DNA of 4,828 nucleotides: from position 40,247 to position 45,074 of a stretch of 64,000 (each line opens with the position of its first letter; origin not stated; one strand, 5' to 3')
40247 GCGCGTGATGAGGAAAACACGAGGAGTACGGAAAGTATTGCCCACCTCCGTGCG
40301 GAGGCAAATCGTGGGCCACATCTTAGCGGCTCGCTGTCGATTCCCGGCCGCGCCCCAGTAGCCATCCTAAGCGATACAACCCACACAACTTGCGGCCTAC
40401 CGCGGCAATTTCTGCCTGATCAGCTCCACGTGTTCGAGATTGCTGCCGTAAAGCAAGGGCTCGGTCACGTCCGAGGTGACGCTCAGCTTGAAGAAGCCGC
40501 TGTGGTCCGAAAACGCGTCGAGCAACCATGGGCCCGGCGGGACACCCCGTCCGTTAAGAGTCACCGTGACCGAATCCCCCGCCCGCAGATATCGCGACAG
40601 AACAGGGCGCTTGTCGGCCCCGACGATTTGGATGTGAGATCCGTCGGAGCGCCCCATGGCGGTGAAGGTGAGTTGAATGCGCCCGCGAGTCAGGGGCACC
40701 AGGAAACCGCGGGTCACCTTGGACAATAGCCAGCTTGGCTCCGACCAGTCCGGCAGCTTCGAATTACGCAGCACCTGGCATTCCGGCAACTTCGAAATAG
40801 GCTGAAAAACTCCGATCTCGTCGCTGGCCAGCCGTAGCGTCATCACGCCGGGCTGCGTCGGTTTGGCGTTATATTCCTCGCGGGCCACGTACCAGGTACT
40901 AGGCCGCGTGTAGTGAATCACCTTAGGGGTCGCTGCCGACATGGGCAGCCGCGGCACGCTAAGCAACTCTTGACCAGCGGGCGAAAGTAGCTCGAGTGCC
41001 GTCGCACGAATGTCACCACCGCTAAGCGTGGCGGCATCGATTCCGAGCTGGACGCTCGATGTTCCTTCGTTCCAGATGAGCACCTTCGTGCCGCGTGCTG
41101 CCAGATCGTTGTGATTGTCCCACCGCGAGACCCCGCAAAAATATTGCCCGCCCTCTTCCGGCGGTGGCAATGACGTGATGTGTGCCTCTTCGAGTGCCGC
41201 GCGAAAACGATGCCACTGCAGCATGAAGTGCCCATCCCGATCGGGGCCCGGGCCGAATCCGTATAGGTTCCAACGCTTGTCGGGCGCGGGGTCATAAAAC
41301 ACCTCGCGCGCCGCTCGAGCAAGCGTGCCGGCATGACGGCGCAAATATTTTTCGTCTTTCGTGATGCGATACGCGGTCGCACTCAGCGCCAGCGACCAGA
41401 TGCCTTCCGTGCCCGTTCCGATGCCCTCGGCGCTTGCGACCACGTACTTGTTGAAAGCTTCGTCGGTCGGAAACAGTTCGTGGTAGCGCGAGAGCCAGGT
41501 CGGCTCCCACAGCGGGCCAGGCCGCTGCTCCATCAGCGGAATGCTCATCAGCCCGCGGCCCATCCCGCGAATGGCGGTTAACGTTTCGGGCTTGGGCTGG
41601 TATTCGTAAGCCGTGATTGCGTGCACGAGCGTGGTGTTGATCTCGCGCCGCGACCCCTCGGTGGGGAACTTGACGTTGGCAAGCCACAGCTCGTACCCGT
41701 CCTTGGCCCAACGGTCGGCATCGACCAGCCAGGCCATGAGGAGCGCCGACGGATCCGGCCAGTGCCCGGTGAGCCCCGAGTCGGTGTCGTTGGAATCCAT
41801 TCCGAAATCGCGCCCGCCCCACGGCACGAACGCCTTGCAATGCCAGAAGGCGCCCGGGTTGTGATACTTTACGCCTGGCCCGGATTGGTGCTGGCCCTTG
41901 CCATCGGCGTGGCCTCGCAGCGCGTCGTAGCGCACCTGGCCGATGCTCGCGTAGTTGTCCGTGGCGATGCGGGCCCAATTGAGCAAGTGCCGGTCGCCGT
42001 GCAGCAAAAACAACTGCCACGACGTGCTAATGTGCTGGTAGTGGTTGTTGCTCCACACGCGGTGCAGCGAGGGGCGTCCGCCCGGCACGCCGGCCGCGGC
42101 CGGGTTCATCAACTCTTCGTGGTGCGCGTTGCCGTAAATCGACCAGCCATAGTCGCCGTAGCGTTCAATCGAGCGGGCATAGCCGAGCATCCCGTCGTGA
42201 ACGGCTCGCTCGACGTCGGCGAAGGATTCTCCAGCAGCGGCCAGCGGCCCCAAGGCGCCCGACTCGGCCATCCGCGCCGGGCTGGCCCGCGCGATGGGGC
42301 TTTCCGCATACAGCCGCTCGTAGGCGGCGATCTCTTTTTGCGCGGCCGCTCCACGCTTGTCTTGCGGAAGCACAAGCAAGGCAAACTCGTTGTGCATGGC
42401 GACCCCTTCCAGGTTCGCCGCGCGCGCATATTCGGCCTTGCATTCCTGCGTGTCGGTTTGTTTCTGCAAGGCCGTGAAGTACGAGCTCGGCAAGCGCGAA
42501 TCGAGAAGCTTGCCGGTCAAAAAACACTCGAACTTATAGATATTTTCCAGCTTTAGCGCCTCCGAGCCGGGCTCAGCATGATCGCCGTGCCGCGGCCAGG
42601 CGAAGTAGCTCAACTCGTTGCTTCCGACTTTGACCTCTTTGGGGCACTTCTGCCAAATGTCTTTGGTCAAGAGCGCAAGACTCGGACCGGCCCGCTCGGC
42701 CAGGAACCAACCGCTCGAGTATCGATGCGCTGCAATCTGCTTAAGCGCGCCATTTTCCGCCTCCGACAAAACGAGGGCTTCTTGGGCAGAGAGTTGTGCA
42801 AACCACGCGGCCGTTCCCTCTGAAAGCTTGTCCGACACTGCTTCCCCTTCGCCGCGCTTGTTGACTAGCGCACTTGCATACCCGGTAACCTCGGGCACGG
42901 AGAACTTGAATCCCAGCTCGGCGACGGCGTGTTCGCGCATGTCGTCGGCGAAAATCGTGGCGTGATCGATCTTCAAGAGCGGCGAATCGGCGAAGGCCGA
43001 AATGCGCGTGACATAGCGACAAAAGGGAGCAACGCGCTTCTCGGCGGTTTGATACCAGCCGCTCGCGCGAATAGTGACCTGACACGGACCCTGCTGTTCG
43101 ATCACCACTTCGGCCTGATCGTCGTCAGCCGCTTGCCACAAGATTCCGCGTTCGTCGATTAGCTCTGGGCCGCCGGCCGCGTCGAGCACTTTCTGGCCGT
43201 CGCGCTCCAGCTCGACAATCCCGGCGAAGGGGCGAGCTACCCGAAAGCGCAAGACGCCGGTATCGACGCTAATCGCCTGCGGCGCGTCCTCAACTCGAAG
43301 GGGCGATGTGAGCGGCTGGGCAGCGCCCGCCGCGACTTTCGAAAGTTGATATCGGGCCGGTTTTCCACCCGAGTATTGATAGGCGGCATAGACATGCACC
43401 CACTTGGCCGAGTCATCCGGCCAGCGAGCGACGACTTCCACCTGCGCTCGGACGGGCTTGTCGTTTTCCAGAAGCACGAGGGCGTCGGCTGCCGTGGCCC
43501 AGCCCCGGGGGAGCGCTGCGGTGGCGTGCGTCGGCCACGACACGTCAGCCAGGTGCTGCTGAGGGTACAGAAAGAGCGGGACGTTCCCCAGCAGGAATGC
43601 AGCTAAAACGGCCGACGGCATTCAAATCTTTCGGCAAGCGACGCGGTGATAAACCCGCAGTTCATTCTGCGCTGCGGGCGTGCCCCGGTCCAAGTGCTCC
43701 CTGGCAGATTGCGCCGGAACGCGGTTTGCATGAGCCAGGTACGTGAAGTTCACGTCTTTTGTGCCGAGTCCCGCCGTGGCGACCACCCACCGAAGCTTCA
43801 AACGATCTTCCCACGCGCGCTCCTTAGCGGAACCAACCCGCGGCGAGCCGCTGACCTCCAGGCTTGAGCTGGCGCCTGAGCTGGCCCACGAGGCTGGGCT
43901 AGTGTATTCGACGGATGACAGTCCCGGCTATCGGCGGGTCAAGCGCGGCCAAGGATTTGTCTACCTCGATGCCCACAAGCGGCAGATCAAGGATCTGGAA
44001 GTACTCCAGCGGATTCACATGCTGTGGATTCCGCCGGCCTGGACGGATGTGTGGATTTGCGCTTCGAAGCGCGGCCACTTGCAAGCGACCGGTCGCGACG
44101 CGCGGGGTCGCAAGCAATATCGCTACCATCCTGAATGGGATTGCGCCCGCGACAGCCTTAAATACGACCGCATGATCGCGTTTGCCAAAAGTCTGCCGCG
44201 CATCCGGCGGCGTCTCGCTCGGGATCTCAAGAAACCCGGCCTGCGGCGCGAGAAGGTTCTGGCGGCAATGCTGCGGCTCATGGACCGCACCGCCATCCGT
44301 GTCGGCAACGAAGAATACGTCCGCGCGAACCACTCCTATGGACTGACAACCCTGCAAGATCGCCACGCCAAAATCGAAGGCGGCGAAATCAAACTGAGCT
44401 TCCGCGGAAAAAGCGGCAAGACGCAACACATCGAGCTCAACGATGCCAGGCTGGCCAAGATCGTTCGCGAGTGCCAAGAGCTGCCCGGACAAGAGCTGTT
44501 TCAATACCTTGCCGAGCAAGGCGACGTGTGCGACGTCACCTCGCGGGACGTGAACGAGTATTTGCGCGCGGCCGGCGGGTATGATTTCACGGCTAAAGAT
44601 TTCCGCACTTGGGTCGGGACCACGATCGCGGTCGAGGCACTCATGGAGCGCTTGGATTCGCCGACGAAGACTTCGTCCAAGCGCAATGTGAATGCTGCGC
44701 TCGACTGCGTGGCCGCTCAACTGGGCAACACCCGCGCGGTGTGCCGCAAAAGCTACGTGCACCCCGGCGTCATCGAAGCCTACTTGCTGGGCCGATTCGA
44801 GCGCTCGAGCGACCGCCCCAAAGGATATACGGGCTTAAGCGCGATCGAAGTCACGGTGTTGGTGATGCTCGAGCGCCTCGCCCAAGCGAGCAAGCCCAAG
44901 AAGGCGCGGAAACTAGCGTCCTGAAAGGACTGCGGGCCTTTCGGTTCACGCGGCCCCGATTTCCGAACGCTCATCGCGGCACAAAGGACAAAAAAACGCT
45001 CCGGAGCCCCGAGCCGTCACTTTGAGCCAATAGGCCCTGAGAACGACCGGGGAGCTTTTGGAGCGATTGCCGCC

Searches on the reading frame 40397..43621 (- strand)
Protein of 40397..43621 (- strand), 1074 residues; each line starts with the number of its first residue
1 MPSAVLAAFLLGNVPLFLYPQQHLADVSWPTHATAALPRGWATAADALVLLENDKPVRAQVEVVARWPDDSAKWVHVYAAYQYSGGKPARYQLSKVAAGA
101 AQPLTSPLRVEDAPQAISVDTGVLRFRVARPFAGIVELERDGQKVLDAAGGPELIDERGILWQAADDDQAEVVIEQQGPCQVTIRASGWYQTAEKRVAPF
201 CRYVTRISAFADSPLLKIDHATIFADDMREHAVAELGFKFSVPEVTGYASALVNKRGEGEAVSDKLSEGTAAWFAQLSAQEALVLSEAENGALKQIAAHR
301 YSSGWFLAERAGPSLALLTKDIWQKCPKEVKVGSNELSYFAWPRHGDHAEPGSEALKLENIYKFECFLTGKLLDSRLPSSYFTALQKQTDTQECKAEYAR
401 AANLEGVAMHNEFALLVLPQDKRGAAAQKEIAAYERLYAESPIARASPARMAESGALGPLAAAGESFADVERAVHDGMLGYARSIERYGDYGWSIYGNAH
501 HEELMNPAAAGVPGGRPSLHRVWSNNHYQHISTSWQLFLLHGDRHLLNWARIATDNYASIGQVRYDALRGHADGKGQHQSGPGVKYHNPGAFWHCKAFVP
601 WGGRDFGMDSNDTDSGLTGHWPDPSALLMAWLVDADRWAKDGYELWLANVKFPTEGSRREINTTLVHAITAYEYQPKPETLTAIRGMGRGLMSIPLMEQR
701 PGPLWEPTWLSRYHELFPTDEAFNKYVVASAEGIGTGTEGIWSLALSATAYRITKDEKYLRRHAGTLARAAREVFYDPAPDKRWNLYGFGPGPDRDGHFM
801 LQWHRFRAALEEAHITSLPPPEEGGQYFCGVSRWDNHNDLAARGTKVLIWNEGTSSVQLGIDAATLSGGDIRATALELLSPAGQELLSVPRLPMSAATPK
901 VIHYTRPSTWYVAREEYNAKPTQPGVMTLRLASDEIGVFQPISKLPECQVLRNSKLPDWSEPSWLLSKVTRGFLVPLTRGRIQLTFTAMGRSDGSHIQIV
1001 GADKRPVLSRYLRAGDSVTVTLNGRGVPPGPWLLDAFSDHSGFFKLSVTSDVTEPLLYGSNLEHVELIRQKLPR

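Call 24: search_protein_families(library=pfam, proteins=[window:40397-43621:-], max_evalue=0.001)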
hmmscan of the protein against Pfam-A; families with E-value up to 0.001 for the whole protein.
window:40397-43621:- (1074 aa): 1 family
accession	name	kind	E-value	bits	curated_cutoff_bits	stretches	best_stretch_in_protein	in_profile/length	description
PF21345.3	PcRGLX_2nd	-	1e-10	41.6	23.5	1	109-243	2-143/360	PcRGLX-like protein central beta sandwich domain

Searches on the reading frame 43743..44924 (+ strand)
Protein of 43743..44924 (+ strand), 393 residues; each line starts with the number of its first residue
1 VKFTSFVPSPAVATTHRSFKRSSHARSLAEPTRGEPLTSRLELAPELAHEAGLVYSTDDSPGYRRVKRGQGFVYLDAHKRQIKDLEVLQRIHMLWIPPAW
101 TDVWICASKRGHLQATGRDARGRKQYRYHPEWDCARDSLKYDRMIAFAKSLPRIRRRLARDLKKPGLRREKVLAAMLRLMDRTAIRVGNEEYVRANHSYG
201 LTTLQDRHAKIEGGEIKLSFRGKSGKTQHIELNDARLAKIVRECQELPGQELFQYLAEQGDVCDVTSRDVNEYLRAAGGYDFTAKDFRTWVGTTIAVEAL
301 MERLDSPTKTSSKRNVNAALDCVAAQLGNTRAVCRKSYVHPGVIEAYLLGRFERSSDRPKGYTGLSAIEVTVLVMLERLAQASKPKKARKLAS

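Call 24: search_protein_families(library=pfam, proteins=[window:43743-44924:+], max_evalue=0.001)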
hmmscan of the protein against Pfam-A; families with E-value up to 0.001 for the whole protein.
window:43743-44924:+ (393 aa): 2 families
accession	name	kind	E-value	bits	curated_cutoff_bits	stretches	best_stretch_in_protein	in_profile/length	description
PF01028.25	Topoisom_I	-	8.9e-40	136.9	23.7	1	135-344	7-207/228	Eukaryotic DNA topoisomerase I, catalytic core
PF21338.2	Top1B_N_bact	-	1.5e-22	79.5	27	1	71-119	1-49/49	Bacterial DNA topoisomerase IB, N-terminal domain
